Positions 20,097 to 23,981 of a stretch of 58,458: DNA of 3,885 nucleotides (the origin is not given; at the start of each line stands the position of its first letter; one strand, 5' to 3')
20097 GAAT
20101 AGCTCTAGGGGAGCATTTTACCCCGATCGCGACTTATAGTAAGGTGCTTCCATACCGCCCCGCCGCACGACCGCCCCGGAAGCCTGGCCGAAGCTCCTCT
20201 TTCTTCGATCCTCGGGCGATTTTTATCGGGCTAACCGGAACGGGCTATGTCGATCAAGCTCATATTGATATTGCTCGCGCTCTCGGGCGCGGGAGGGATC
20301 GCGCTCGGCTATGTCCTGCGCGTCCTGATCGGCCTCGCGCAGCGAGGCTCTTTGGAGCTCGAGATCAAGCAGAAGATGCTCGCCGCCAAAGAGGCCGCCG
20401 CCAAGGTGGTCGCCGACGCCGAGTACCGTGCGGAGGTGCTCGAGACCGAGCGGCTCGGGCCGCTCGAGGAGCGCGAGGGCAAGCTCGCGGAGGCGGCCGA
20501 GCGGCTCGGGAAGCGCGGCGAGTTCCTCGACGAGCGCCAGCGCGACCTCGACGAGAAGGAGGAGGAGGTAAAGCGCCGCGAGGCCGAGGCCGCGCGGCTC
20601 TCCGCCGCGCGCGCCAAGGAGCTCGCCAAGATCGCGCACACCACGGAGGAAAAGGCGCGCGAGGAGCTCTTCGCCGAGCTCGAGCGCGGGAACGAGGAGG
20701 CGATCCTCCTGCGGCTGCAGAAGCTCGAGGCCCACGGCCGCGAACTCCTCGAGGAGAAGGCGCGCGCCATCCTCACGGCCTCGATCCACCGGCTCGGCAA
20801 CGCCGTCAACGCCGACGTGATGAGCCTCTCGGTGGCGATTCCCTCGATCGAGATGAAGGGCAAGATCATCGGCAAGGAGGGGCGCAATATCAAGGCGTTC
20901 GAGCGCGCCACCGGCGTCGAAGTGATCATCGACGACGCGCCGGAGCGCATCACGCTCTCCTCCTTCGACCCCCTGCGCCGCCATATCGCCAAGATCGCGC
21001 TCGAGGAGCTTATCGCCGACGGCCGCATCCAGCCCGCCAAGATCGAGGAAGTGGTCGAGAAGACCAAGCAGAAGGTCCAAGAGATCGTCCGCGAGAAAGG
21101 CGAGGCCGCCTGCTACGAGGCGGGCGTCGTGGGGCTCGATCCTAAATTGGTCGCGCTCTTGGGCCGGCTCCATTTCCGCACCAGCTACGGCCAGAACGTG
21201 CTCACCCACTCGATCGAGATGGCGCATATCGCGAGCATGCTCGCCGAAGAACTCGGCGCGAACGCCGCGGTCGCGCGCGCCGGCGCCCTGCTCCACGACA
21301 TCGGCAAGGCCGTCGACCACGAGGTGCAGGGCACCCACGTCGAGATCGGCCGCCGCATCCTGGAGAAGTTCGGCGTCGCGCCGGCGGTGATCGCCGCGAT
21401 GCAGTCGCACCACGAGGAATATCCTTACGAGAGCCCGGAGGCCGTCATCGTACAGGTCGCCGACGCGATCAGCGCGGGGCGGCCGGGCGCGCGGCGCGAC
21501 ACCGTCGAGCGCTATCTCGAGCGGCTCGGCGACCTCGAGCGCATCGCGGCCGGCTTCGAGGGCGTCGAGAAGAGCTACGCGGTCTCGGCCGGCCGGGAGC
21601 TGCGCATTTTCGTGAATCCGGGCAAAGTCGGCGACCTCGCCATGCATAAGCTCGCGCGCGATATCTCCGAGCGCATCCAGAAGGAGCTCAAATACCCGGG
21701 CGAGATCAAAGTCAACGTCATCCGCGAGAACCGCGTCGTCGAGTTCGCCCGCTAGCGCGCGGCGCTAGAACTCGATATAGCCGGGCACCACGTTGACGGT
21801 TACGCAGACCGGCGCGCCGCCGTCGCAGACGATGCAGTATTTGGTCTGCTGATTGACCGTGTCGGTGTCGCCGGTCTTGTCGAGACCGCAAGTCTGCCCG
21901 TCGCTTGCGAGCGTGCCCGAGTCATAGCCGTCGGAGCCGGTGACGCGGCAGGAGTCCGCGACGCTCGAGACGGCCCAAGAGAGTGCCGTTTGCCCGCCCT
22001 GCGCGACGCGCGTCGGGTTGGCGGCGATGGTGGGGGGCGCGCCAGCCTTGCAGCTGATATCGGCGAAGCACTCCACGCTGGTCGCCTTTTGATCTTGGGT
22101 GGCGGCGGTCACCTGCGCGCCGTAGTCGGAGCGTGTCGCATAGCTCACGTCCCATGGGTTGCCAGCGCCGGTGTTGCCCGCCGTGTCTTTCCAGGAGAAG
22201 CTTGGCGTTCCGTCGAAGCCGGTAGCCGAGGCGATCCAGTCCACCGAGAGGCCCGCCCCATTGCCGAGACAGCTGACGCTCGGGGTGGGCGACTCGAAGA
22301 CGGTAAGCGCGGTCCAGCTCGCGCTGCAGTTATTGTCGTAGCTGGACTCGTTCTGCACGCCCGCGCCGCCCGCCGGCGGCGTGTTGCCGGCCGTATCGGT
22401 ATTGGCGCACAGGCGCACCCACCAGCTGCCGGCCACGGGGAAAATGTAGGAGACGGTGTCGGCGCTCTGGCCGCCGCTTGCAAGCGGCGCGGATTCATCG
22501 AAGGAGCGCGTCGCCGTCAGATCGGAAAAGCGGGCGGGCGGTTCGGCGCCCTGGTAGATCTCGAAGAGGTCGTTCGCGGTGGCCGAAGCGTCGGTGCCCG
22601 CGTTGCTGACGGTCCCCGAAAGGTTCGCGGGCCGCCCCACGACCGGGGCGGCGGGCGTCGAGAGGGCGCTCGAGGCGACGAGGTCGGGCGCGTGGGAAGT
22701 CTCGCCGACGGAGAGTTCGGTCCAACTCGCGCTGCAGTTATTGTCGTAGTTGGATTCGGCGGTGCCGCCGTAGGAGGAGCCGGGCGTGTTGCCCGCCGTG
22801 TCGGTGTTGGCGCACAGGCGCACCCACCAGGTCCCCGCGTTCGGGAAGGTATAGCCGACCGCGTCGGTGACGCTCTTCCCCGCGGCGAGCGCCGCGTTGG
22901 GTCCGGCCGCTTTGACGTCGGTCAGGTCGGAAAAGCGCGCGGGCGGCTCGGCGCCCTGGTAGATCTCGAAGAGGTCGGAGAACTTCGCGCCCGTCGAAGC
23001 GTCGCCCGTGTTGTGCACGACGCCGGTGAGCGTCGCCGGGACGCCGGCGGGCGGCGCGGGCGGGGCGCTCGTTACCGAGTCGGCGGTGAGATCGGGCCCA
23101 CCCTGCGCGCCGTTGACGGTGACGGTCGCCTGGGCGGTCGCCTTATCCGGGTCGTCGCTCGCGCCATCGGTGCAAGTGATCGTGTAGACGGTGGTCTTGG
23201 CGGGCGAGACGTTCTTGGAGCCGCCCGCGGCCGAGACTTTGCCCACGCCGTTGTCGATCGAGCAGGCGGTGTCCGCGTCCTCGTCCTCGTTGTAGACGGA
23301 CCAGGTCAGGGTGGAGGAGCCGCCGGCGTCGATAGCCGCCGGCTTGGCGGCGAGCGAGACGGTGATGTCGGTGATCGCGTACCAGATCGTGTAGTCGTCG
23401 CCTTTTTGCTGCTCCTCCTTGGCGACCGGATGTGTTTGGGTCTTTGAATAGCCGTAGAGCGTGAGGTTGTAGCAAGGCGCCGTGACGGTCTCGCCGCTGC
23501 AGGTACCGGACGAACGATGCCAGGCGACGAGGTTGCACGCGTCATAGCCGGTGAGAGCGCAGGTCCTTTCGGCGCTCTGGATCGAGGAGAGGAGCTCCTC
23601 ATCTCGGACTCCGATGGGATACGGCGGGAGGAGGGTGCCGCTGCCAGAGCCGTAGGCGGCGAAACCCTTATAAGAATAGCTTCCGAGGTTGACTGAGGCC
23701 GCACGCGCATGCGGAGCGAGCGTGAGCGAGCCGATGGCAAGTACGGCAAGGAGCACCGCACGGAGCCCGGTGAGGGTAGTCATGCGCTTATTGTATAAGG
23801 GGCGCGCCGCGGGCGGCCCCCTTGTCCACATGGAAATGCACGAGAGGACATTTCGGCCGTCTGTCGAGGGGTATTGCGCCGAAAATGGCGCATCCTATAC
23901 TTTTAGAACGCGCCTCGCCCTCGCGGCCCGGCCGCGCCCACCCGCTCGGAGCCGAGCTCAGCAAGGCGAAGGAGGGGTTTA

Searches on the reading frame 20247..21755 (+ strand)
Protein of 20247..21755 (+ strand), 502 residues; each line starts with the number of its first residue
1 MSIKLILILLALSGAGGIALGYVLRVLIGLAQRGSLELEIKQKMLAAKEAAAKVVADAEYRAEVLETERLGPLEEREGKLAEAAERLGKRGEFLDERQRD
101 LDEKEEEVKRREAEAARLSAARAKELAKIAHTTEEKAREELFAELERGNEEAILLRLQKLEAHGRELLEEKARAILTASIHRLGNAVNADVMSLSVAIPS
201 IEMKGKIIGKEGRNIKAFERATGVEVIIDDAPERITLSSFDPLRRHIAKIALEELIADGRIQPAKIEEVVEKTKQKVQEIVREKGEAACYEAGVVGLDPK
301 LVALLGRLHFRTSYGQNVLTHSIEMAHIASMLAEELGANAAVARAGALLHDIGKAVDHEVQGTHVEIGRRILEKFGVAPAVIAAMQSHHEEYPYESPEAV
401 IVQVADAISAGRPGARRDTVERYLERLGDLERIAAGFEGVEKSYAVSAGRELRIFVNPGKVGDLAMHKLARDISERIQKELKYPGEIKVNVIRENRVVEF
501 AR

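Call 61: search_protein_families(library=pfam, proteins=[window:20247-21755:+], max_evalue=0.0001)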
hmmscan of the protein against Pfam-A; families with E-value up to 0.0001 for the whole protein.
window:20247-21755:+ (502 aa): 4 families
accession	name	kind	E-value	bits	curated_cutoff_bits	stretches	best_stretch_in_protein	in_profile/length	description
PF01966.28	HD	-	6.9e-21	75.1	22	1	318-410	1-115/116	HD domain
PF12072.13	RNase_Y_N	-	9.4e-08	32.2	32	1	39-183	50-197/201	RNase Y N-terminal region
PF00013.35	KH_1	-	1.7e-07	31.3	21.5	1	197-253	5-65/66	KH domain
PF08668.18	HDOD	-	3.1e-05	24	22.9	0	317-356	94-134/196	HDOD domain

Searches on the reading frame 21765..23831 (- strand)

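Call 61: search_protein_families(library=pfam, proteins=[window:21765-23831:-], max_evalue=0.0001)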
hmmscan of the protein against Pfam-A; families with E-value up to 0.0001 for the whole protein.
window:21765-23831:- (688 aa): 1 family
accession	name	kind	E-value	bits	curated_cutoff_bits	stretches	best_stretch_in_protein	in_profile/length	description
PF07705.17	CARDB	-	6e-08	33.3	22.7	0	382-477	2-84/101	CARDB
